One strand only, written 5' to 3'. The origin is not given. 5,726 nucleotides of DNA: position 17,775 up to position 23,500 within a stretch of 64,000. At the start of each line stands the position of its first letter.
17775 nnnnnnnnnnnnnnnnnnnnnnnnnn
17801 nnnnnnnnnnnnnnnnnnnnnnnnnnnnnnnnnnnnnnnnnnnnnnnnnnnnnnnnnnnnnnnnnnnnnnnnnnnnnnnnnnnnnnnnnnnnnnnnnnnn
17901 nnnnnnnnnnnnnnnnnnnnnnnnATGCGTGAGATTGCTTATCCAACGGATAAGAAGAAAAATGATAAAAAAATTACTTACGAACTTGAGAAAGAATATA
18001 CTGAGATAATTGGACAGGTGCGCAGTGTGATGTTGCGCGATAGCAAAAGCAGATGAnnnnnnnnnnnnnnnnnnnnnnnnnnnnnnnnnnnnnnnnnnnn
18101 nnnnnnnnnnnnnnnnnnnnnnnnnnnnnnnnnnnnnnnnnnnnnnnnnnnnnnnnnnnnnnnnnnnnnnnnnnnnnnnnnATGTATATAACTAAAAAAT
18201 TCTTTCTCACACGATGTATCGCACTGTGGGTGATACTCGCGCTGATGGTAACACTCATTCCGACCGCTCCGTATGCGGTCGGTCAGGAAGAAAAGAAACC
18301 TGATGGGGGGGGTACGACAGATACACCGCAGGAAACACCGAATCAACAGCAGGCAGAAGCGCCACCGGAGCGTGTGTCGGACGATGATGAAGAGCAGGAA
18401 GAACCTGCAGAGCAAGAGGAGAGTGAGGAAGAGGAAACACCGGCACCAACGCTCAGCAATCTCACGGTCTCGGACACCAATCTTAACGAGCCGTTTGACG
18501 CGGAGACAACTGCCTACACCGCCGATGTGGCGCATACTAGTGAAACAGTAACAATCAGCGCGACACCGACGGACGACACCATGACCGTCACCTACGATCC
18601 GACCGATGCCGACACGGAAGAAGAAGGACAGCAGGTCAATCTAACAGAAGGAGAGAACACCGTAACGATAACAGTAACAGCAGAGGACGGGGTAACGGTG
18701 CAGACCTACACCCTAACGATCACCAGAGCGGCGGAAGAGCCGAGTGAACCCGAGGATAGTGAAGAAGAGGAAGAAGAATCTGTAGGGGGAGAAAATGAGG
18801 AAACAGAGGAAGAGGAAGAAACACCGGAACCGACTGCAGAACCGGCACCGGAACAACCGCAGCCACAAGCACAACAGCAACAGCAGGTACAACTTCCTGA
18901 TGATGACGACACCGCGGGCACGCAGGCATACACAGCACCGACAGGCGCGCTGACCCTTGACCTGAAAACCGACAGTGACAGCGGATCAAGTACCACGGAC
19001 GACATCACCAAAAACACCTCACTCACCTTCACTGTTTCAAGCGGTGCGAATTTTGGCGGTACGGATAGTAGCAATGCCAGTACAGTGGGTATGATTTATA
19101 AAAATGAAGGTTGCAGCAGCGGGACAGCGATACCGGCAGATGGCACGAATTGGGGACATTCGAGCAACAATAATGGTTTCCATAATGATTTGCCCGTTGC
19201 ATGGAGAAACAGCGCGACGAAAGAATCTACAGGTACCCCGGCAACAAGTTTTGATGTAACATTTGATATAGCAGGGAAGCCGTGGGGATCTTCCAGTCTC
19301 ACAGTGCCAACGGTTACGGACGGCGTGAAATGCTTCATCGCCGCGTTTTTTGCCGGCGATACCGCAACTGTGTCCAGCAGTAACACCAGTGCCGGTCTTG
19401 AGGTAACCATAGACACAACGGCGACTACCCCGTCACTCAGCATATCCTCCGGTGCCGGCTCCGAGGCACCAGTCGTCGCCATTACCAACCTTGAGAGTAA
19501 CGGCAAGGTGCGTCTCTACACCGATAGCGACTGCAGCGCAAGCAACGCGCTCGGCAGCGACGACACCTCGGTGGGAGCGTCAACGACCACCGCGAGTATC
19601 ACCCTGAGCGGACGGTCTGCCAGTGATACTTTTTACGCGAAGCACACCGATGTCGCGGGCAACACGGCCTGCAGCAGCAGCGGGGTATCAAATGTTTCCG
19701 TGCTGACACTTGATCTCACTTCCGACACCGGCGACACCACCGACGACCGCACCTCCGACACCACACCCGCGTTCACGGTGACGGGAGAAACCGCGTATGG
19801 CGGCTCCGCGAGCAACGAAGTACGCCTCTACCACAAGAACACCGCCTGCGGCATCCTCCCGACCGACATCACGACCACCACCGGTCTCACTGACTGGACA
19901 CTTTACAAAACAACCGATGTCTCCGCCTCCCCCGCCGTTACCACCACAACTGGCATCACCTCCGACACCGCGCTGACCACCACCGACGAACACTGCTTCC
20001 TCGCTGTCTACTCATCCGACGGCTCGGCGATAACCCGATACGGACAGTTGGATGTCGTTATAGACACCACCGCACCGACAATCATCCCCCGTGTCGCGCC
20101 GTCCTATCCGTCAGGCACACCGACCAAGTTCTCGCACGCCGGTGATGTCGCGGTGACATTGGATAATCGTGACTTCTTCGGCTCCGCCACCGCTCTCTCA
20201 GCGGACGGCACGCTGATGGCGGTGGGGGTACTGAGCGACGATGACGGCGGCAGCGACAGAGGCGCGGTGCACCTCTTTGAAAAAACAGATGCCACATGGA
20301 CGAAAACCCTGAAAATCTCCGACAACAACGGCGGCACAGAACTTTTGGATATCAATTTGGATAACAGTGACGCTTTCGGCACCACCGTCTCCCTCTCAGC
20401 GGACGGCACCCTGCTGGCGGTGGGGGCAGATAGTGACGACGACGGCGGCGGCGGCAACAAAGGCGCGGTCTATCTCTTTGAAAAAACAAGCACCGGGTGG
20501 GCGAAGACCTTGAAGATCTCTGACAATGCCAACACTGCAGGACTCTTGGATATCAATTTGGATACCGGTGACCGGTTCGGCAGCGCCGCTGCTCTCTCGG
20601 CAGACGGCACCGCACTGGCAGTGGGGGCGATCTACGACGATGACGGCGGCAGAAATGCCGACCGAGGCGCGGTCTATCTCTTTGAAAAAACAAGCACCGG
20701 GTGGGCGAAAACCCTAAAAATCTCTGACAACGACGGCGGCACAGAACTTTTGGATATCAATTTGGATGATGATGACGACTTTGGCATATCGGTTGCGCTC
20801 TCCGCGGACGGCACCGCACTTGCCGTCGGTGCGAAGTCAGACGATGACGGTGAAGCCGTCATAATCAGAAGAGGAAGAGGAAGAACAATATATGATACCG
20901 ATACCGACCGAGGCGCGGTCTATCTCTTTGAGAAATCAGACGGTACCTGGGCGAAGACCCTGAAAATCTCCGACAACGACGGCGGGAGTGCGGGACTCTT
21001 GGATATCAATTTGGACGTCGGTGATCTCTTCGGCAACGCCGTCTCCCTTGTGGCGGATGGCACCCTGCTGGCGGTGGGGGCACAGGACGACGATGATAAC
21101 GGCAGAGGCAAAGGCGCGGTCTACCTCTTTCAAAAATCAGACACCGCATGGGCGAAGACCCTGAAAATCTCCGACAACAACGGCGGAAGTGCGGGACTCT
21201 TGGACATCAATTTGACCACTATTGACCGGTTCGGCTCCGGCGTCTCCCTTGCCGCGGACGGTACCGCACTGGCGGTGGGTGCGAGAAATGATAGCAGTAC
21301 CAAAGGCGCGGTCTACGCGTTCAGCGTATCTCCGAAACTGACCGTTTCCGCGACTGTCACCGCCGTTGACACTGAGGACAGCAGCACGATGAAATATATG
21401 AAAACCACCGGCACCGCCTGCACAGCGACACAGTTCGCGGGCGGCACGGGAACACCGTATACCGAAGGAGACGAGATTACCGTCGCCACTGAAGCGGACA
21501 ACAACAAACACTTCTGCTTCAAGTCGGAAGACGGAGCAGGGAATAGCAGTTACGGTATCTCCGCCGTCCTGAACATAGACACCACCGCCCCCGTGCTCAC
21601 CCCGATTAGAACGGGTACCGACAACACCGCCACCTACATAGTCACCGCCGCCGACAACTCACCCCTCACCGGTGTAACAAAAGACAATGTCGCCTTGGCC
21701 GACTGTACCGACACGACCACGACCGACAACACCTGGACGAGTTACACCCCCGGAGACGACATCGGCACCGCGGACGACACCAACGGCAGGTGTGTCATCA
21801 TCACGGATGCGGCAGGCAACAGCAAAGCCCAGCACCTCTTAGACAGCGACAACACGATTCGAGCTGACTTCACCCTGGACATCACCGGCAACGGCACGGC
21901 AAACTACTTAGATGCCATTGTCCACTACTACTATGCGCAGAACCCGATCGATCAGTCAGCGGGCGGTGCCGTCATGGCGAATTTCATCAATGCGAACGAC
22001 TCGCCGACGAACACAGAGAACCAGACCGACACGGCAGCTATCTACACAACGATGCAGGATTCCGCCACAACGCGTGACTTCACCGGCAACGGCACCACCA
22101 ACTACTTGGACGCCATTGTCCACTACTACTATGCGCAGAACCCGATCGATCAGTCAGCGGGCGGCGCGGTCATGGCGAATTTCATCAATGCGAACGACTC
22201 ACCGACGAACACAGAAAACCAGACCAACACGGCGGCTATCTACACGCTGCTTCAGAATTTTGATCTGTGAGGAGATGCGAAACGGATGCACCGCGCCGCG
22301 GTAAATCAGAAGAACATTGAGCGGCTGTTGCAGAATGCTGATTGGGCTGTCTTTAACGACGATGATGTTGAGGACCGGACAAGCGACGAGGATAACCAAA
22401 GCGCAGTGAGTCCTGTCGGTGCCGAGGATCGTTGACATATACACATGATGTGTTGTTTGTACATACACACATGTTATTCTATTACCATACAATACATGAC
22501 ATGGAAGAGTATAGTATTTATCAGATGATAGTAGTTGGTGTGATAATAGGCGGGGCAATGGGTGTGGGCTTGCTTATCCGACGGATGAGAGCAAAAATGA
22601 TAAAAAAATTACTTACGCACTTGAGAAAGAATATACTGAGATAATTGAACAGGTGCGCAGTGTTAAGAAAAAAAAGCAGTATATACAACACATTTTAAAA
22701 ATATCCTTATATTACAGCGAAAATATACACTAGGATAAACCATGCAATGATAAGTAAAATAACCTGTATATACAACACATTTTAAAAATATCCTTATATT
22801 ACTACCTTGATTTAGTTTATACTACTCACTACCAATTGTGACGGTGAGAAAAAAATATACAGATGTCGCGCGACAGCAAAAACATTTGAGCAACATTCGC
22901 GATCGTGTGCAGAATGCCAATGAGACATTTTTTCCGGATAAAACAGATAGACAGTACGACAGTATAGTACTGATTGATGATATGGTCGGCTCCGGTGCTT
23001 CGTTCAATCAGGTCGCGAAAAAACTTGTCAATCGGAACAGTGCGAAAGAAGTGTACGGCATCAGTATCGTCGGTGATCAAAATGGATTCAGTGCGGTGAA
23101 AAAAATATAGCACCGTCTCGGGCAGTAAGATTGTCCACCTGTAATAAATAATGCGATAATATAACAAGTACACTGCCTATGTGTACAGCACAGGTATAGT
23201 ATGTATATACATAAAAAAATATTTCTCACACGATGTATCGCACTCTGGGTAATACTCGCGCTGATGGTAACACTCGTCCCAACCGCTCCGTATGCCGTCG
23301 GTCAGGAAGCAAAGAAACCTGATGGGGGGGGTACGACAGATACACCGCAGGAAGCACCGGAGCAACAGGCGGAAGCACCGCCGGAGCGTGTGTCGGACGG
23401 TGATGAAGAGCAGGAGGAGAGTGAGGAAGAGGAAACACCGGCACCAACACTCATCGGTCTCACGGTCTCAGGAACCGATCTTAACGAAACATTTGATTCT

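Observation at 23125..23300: Promoter + hairpin leader + signal-peptide cassette duplicated with each paralog, with compensatory stem variation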

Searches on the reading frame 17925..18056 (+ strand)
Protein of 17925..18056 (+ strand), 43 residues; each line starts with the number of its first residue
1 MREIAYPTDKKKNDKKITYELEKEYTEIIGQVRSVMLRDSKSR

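Call 52: find_encoding_contigs(protein=window:17925-18056:+, flank=5000, max_places=10)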
Protein window:17925-18056:+ (43 aa): 1 contig read that carries it; 1 place shown.
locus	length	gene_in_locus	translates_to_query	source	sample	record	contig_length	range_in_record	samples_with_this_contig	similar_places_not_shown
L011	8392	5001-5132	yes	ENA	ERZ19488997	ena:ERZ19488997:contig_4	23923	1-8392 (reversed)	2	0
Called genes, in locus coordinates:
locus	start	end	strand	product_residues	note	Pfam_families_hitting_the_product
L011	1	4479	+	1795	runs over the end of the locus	PF14312:FG-GAP_2, PF09582:AnfO_nitrog (faint), PF14312:FG-GAP_2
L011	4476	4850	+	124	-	-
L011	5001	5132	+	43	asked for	-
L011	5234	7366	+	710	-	PF12733:Cadherin-like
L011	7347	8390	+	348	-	?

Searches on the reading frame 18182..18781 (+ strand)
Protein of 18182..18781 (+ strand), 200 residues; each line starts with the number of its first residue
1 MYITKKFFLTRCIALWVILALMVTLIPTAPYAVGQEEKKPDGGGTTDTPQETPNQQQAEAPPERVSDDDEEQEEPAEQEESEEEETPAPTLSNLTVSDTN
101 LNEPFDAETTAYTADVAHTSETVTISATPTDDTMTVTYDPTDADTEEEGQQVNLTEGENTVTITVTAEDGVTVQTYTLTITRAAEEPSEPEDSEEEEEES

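Call 32: find_homologous_proteins(query=window:18182-18781:+, max_evalue=0.001)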
Query window:18182-18781:+ (200 aa): 7 proteins with E <= 0.001 among 5612 candidates.
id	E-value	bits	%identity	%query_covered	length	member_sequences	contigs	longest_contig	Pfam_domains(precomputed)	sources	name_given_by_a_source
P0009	2.7e-10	58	32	49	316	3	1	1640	PF12733.14,PF18998.7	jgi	-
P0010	6.6e-9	54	41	47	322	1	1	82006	PF12733.14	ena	-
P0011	3.2e-7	48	44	47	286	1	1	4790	PF12733.14,PF26259.1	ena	-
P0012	2.1e-6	46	43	48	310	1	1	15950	PF12733.14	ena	-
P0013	6.9e-5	41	42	47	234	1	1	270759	PF12733.14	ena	-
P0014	1.2e-4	40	41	40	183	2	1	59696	PF12733.14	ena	-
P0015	2.8e-4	39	38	47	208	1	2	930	PF12733.14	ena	-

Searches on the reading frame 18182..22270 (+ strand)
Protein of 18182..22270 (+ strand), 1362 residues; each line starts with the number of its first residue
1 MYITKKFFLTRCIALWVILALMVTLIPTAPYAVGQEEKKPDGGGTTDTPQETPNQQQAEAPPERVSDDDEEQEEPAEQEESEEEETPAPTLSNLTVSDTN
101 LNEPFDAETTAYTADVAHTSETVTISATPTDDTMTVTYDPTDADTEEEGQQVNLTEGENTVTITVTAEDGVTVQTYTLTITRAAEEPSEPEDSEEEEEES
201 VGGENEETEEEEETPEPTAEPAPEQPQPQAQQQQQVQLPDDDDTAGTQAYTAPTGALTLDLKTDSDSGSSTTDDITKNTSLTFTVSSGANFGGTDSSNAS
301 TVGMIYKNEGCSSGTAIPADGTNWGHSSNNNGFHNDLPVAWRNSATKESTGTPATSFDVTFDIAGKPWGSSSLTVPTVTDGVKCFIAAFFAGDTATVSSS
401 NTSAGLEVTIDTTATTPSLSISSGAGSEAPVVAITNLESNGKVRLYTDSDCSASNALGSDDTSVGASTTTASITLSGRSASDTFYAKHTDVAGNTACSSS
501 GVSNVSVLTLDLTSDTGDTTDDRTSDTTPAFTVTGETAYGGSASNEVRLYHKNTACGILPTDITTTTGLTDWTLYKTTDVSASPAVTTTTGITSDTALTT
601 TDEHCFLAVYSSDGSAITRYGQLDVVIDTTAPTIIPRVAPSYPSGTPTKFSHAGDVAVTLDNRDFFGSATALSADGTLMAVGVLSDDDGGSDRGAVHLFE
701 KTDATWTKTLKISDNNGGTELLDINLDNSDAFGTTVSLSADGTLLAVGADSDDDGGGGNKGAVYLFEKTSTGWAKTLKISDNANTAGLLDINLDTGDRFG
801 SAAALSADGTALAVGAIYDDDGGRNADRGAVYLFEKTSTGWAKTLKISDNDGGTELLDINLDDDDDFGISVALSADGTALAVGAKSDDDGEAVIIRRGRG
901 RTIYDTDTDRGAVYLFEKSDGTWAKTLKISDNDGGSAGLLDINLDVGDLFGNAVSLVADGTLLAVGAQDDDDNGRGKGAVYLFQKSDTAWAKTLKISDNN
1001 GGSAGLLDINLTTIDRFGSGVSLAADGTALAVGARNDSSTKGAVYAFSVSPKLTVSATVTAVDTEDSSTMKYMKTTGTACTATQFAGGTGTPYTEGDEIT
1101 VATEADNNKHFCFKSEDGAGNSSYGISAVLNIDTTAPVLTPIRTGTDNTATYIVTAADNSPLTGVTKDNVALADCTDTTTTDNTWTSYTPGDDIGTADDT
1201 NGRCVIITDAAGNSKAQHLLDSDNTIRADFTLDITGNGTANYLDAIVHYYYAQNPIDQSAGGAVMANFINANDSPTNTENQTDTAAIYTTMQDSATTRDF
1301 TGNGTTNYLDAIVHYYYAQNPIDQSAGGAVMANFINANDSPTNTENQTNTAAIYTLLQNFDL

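Call 12: search_protein_families(library=pfam, proteins=[window:18182-22270:+])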
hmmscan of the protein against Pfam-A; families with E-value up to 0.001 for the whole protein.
window:18182-22270:+ (1362 aa): 2 families
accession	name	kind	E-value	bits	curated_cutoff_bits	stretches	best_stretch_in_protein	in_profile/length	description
PF14312.12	FG-GAP_2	-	1.8e-36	124.5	23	6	728-766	14-49/49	FG-GAP repeat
PF12733.13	Cadherin-like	-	4.1e-20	72.5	24.2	1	91-182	1-88/89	Cadherin-like beta sandwich domain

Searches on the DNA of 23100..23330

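Call 82: search_rna_families(source=window, start=23100, end=23330, threshold=evalue, max_evalue=1)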
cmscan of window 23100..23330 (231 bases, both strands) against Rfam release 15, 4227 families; matches with E-value up to 1: 0.
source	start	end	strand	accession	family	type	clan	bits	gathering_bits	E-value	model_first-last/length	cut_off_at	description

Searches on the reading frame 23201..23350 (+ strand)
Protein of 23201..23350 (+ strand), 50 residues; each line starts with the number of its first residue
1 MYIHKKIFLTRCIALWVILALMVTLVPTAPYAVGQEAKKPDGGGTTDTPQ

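Call 20: find_related_loci(query=A3, collection=genome_contigs, flank=3000)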
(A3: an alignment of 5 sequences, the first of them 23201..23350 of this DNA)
Query A3 (50 aa) in genome_contigs; peptide patterns used: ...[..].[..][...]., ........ (x = any residue, [..] = any of these).
97 stretches matched a pattern, but none encodes a relative of the query by tblastn (E <= 1e-3).

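Call 21: find_homologous_proteins(query=window:23201-23350:+, max_evalue=0.01)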
Query window:23201-23350:+: no candidate shares three 5-residue words with the query. No homologue found.
